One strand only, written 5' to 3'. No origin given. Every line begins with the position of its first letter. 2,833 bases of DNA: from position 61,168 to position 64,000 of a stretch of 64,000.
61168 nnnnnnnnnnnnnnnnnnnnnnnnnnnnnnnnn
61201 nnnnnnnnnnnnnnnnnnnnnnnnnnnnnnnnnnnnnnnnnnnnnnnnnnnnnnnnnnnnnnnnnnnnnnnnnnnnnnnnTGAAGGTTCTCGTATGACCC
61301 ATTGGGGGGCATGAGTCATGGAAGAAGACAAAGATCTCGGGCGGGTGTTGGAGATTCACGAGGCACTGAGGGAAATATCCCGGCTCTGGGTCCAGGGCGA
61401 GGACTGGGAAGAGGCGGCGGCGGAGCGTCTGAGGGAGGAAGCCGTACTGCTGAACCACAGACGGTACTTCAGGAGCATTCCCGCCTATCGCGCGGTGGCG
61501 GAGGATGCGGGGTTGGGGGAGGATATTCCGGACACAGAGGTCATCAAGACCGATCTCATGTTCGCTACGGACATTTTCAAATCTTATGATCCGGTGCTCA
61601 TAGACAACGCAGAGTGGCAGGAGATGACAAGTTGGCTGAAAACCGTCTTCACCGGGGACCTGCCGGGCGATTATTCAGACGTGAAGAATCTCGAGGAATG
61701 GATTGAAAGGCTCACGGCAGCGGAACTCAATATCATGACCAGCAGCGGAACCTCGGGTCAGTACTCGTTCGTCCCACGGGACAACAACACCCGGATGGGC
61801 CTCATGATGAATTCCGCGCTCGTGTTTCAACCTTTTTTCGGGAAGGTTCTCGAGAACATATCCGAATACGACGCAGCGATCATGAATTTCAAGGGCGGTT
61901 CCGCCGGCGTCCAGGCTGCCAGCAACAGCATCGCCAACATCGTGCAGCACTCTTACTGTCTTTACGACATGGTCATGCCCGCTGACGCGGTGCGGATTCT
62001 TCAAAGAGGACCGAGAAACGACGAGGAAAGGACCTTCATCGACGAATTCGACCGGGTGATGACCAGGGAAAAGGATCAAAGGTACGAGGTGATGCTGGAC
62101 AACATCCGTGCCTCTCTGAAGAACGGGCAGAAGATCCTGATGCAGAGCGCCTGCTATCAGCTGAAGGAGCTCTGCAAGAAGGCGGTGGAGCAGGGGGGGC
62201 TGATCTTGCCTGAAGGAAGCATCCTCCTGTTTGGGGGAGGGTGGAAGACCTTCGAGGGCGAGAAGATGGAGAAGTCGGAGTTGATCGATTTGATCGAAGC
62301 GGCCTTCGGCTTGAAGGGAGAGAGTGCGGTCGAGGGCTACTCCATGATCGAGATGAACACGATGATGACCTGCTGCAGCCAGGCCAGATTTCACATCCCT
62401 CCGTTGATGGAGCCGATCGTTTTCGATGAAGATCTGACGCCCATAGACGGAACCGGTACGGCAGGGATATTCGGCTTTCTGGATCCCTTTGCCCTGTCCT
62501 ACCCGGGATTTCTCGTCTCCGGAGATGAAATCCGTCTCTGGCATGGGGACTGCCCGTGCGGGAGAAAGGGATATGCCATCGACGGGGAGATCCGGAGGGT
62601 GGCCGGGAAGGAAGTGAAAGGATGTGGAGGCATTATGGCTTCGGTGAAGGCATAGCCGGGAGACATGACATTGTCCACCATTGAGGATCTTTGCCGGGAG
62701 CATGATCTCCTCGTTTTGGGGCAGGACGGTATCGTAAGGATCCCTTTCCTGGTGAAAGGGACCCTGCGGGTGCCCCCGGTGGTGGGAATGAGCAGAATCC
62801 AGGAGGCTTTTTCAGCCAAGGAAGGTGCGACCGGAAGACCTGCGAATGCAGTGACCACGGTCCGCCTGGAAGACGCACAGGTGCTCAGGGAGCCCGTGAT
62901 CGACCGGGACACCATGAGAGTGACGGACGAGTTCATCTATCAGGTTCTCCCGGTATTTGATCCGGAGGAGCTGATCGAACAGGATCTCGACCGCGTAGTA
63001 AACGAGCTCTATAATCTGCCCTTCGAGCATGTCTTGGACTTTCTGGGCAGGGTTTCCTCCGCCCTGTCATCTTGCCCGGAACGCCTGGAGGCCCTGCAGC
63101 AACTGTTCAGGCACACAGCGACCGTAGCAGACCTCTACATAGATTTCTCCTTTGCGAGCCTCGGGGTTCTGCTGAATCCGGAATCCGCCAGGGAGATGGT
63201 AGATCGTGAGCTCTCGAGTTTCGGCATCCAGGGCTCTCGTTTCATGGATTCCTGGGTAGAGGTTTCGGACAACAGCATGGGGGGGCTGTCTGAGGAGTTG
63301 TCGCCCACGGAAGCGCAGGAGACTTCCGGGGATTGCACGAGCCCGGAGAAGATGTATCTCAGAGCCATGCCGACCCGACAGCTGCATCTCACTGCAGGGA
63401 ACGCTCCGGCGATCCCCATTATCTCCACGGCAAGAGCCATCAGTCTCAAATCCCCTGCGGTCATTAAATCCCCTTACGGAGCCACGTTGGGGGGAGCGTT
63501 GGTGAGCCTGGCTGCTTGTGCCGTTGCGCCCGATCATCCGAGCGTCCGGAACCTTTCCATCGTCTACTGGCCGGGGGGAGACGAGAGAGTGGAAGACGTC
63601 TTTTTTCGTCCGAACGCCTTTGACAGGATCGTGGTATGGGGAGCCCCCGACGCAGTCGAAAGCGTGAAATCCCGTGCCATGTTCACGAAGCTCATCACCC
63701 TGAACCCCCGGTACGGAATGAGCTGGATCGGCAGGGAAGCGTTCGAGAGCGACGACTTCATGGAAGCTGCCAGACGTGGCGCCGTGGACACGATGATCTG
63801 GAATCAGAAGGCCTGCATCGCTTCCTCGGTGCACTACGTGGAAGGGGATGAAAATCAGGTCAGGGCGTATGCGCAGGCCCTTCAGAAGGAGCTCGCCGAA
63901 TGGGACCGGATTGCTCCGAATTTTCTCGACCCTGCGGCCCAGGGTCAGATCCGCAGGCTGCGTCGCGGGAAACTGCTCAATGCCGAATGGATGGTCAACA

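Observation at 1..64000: Synthesis: candidate undescribed anaerobic pathway island for a lipophilic unsaturated or polycyclic compound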

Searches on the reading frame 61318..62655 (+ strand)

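Call 10: search_protein_families(library=pfam, proteins=[window:61318-62655:+])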
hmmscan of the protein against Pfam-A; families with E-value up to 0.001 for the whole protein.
window:61318-62655:+ (445 aa): 1 family
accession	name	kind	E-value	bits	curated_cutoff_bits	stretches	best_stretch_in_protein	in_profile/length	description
PF04443.18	LuxE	-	2.7e-21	76.3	24.9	1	266-441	203-387/391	Acyl-protein synthetase, LuxE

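Call 27: search_protein_families(library=ncbifam, proteins=[window:61318-62655:+], max_evalue=0.00001)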
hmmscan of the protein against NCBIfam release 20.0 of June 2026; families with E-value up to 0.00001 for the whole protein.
window:61318-62655:+ (445 aa): 1 family
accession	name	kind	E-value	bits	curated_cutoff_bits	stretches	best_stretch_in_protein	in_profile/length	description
NF052244.1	LCFA_lig_LuxE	equivalog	1.5e-17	63.6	550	1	254-442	175-364/367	long-chain-fatty-acid--protein ligase LuxE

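Call 70: search_protein_families(library=pfam, proteins=[window:61318-62655:+], max_evalue=1)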
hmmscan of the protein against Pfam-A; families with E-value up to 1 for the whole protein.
window:61318-62655:+ (445 aa): 2 families
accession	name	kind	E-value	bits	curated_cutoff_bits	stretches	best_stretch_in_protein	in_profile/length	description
PF04443.18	LuxE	-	2.7e-21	76.3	24.9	1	266-441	203-387/391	Acyl-protein synthetase, LuxE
PF13416.11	SBP_bac_8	-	0.14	12.4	27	1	104-245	47-166/279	Bacterial extracellular solute-binding protein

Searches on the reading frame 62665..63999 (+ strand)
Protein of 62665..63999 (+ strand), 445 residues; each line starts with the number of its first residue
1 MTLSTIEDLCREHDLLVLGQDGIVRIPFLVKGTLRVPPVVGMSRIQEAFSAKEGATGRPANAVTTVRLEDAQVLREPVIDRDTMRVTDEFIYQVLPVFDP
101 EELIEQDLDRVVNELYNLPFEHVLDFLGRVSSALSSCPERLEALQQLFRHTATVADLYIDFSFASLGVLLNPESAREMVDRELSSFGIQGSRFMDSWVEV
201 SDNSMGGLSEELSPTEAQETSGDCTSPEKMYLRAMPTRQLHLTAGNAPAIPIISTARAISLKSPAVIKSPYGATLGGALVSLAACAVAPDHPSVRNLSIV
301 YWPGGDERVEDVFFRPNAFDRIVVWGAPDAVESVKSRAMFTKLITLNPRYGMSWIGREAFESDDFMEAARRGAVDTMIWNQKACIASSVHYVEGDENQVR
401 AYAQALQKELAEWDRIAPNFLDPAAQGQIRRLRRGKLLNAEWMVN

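Call 10: search_protein_families(library=pfam, proteins=[window:62665-63999:+])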
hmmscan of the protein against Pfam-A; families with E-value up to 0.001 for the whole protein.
window:62665-63999:+ (445 aa): 1 family
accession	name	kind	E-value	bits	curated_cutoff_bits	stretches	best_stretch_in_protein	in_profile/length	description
PF05893.19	LuxC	-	2.3e-25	89.8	21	1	231-420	83-269/401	Acyl-CoA reductase (LuxC)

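Call 27: search_protein_families(library=ncbifam, proteins=[window:62665-63999:+], max_evalue=0.00001)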
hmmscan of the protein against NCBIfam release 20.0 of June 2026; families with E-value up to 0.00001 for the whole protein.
window:62665-63999:+ (445 aa): 1 family
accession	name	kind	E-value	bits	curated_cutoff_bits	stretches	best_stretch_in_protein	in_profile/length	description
NF052251.1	LCFA_red_LuxC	equivalog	9.1e-19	67.3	750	1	228-419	133-319/478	long-chain-fatty-acyl-CoA reductase LuxC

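Call 70: search_protein_families(library=pfam, proteins=[window:62665-63999:+], max_evalue=1)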
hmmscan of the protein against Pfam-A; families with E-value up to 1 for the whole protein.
window:62665-63999:+ (445 aa): 1 family
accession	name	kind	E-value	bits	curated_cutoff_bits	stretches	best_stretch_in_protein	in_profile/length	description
PF05893.19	LuxC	-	2.3e-25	89.8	21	1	231-420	83-269/401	Acyl-CoA reductase (LuxC)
